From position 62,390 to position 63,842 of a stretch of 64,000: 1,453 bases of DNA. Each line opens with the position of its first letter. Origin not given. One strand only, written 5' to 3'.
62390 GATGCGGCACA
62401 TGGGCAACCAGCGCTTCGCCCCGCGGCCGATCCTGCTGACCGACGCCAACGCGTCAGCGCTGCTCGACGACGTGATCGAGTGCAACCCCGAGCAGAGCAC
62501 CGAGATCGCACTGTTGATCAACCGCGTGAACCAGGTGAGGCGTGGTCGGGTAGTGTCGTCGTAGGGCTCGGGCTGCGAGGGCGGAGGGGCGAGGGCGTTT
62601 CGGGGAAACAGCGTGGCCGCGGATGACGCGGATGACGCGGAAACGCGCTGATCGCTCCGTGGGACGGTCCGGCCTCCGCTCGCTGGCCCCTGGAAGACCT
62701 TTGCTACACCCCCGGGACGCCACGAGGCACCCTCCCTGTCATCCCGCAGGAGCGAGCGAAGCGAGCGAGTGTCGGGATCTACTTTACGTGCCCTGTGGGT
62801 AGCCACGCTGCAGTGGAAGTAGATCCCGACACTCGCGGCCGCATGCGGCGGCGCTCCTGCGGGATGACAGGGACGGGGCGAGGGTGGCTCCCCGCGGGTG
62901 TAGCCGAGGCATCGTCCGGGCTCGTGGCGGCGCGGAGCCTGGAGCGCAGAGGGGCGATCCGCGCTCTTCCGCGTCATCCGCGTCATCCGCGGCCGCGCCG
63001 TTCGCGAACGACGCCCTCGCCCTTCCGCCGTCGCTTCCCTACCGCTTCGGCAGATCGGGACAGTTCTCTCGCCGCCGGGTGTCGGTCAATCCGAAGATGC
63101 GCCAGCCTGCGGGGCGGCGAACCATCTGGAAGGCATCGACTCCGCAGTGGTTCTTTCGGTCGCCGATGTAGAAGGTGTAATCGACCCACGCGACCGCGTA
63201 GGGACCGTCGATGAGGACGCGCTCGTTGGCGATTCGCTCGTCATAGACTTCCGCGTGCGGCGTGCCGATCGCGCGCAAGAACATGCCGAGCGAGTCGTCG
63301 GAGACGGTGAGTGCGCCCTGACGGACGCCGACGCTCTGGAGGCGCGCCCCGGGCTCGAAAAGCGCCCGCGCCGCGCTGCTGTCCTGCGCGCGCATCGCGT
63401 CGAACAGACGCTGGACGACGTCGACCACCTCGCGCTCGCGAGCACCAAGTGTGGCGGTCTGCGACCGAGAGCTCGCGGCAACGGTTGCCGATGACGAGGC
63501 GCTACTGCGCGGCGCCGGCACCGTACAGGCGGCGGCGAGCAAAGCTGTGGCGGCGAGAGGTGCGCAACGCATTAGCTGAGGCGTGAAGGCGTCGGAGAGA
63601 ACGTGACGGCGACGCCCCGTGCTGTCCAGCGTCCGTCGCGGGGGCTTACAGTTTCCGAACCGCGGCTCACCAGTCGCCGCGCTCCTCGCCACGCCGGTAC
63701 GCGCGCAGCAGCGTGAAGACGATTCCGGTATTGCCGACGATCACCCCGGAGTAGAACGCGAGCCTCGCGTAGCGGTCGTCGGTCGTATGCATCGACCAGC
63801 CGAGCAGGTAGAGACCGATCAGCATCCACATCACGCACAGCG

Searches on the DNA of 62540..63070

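Call 50: search_rna_families(source=window, start=62540, end=63070, threshold=evalue, max_evalue=5)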
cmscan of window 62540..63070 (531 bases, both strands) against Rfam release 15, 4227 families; matches with E-value up to 5: 2.
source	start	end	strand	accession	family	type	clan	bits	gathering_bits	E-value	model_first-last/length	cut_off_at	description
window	62730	62877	-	RF03710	mir-1451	Gene; miRNA;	-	20.8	85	1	1-92/92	no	mir-1451 microRNA precursor family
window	62963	63007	-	RF03143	S15-Halobacteria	Cis-reg; leader;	CL00121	19.2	49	0.22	1-66/66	no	S15-Halobacteria ribosomal protein leader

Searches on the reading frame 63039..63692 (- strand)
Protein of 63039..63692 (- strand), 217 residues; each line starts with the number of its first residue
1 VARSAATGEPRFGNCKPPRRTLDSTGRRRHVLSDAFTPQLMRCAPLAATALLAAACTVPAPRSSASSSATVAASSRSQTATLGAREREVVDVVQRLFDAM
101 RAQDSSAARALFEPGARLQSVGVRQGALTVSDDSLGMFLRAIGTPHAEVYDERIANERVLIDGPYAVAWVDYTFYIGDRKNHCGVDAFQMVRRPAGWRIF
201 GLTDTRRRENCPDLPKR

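Call 73: search_protein_families(library=pfam, proteins=[window:63039-63692:-], max_evalue=0.001)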
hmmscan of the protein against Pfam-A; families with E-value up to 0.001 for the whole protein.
window:63039-63692:- (217 aa): 1 family
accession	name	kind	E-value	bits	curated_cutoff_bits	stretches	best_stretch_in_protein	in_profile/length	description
PF12680.13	SnoaL_2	-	0.00057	20.9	27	1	93-183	1-84/102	SnoaL-like domain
